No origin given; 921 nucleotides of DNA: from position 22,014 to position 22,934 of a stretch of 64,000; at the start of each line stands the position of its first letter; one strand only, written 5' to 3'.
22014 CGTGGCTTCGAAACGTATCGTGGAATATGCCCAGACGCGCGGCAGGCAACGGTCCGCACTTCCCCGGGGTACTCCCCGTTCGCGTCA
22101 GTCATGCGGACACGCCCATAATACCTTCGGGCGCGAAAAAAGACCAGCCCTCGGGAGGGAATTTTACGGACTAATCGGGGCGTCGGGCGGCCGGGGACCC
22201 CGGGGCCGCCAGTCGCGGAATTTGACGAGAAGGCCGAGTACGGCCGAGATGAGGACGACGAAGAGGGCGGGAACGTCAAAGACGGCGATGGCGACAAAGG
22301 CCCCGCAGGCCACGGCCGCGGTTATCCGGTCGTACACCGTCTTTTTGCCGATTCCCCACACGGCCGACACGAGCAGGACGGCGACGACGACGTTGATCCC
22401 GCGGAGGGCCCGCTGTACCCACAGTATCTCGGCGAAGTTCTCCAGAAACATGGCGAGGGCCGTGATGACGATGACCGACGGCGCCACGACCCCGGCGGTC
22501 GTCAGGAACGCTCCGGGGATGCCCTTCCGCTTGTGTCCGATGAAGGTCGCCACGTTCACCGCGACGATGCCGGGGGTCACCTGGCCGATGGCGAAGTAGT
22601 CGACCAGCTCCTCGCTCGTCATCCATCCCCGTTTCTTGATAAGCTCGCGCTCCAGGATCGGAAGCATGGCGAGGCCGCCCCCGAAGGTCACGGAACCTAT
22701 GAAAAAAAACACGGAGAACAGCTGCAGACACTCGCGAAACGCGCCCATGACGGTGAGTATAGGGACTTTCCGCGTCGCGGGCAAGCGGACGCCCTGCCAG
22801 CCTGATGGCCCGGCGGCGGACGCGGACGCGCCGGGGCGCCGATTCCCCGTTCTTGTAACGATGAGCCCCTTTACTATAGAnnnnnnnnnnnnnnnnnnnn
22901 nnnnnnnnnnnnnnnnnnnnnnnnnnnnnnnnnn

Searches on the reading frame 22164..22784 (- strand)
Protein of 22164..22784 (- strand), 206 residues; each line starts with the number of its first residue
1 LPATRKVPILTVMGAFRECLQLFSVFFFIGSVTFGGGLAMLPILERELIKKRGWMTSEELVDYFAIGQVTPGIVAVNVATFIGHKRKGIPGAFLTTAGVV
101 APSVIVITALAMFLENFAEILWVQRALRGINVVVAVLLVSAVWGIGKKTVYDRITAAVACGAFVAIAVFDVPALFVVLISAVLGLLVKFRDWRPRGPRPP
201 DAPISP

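Call 65: search_protein_families(library=pfam, proteins=[window:22164-22784:-], max_evalue=0.001)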
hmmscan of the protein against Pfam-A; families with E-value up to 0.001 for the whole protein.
window:22164-22784:- (206 aa): 1 family
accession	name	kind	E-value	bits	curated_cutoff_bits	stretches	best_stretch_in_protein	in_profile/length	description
PF02417.20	Chromate_transp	-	1.3e-48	165.6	28.6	1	20-185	1-166/166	Chromate transporter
